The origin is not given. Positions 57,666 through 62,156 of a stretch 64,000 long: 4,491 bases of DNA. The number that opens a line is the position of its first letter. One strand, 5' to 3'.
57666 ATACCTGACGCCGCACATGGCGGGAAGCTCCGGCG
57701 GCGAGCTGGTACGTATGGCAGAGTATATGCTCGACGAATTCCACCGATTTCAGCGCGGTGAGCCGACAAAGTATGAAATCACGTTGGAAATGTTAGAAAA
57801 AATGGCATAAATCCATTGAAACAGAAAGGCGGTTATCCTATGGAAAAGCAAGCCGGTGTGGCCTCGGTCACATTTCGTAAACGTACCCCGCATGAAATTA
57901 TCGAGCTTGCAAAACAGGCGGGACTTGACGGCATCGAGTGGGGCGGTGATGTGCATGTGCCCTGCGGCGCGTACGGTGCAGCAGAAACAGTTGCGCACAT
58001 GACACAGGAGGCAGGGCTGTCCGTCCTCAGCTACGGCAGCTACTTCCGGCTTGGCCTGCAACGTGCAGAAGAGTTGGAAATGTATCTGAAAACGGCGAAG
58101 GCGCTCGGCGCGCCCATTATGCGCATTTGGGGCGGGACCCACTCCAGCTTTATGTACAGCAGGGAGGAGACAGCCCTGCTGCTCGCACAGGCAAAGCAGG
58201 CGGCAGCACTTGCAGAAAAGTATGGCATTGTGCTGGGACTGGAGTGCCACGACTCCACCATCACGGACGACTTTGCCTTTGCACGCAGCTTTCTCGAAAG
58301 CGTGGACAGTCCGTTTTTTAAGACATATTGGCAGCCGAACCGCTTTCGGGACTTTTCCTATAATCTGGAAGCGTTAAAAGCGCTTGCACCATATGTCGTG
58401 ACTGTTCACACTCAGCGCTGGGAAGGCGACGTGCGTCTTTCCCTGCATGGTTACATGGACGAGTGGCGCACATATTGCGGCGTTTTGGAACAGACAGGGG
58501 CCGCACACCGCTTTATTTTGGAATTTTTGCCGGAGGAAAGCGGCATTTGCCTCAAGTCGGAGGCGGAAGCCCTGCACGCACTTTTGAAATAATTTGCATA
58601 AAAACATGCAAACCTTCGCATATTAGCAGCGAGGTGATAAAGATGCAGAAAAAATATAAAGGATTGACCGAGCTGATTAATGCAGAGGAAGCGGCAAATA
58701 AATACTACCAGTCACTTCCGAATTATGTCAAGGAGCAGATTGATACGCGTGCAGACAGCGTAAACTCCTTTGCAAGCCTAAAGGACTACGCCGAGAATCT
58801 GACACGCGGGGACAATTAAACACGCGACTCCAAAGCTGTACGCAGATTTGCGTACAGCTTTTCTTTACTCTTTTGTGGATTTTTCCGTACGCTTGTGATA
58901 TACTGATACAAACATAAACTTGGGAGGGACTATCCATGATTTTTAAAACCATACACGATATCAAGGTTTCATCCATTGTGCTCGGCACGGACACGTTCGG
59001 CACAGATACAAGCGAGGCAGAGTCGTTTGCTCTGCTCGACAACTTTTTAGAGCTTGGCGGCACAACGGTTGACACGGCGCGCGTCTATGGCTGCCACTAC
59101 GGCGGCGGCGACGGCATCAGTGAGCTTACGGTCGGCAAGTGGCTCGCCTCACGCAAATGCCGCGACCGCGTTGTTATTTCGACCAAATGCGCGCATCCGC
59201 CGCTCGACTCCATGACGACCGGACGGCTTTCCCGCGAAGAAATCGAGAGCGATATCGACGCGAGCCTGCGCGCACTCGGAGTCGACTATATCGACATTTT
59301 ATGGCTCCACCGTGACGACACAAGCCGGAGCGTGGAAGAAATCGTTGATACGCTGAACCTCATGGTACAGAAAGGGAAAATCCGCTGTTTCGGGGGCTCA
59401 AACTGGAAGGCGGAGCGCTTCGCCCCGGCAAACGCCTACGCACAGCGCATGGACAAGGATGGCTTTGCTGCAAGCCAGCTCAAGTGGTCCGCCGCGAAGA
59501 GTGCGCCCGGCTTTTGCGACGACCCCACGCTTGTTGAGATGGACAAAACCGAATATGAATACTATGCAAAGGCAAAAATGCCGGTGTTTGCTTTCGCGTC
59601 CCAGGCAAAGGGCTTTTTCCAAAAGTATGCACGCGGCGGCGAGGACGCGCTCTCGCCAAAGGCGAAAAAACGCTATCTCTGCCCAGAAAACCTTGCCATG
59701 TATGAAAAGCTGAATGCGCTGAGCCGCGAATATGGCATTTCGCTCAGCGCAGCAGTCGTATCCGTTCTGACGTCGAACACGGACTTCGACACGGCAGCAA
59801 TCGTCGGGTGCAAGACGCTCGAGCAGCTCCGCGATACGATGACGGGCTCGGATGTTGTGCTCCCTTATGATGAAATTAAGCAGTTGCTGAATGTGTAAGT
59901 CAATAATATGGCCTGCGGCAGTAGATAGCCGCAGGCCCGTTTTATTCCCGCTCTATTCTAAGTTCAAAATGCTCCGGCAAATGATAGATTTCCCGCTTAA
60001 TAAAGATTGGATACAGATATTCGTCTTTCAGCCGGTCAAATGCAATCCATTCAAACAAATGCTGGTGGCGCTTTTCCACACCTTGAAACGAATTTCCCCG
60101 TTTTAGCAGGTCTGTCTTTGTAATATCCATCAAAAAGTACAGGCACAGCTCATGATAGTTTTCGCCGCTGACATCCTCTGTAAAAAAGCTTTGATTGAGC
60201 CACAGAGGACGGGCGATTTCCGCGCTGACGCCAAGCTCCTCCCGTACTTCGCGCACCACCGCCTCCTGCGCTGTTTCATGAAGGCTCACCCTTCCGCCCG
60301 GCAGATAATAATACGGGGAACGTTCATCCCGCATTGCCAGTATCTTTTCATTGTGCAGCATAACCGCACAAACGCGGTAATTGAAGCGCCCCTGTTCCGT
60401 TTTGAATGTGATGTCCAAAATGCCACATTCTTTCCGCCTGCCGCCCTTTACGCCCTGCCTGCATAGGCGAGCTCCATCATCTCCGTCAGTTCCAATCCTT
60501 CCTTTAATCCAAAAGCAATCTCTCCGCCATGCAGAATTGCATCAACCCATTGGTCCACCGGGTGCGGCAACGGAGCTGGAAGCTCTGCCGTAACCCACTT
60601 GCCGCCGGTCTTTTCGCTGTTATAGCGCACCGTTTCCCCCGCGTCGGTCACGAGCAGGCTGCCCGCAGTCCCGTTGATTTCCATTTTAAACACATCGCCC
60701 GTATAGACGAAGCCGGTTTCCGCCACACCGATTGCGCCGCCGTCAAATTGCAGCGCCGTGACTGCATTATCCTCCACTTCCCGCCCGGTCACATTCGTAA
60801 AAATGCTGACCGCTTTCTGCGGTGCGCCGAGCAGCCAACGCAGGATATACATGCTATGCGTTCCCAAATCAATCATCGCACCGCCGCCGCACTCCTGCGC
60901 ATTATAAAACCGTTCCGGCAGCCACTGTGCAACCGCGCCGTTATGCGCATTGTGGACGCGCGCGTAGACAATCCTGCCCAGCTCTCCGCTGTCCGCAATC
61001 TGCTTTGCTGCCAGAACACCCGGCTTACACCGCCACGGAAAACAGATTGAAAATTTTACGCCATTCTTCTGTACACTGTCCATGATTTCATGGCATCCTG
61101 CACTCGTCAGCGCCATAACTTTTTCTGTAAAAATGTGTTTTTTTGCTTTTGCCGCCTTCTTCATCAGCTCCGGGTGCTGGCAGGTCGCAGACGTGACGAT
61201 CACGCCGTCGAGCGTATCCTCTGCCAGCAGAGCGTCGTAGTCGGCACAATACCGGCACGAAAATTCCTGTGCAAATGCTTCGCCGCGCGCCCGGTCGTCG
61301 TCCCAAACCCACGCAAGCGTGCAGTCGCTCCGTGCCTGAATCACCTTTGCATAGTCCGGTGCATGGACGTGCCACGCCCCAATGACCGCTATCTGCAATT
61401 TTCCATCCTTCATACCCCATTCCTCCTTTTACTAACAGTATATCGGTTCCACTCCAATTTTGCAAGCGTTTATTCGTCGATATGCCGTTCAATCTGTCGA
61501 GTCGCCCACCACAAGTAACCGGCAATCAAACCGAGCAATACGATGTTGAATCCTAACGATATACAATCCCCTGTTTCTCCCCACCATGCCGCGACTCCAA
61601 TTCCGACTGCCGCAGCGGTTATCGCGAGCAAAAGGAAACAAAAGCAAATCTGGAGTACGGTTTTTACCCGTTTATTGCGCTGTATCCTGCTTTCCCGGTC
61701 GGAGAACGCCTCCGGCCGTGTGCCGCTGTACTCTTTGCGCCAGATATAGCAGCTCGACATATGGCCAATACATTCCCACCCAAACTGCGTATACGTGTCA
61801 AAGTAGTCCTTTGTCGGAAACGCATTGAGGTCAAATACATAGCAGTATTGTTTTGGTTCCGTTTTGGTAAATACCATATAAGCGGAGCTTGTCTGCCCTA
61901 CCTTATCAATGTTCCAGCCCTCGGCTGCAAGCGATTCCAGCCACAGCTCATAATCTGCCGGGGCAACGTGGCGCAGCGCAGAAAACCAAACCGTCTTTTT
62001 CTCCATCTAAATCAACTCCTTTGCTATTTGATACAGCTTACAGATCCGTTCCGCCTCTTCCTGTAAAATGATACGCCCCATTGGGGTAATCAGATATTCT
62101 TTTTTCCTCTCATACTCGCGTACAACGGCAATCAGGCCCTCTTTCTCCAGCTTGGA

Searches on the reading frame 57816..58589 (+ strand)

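Call 35: search_protein_families(library=pfam, proteins=[window:57816-58589:+], max_evalue=0.0001)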
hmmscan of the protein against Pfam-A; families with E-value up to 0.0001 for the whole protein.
window:57816-58589:+ (258 aa): 1 family
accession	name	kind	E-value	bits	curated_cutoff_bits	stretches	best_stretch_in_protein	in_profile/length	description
PF01261.30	AP_endonuc_2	-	8.4e-16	58.8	31.1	1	29-238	1-230/249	Xylose isomerase-like TIM barrel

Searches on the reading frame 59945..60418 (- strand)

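Call 35: search_protein_families(library=pfam, proteins=[window:59945-60418:-], max_evalue=0.0001)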
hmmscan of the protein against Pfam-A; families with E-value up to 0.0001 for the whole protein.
window:59945-60418:- (158 aa): 1 family
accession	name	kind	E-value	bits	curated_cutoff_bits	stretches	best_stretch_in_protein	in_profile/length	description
PF00293.34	NUDIX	-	5.4e-15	56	21.1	1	15-132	5-120/134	NUDIX domain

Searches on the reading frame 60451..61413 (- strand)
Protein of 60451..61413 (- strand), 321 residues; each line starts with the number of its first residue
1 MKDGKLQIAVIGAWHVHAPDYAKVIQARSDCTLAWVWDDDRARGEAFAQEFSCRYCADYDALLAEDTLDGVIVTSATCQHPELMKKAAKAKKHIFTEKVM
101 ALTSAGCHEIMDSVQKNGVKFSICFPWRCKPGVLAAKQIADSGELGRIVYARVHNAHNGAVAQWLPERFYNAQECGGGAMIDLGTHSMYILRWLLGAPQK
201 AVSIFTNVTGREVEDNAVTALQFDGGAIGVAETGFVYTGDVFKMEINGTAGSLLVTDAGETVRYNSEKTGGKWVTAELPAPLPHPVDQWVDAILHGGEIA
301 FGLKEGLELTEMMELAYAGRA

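Call 35: search_protein_families(library=pfam, proteins=[window:60451-61413:-], max_evalue=0.0001)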
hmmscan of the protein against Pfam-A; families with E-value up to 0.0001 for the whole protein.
window:60451-61413:- (321 aa): 3 families
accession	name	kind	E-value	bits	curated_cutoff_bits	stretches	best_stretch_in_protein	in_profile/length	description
PF22725.1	GFO_IDH_MocA_C3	-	5.3e-26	91.5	27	1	134-253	2-123/124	GFO/IDH/MocA C-terminal domain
PF01408.29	GFO_IDH_MocA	-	3.6e-20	73.3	24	1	7-123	2-118/120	Oxidoreductase family, NAD-binding Rossmann fold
PF02894.22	GFO_IDH_MocA_C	-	3.6e-20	73.1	22.9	1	141-317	5-207/218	Oxidoreductase family, C-terminal alpha/beta domain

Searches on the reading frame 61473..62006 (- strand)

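Call 35: search_protein_families(library=pfam, proteins=[window:61473-62006:-], max_evalue=0.0001)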
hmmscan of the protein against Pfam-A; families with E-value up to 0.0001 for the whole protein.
window:61473-62006:- (178 aa): 1 family
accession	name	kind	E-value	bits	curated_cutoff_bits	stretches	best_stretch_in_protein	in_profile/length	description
PF11193.13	DUF2812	-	7.1e-25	87.8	27.8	1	19-122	5-109/110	Protein of unknown function (DUF2812)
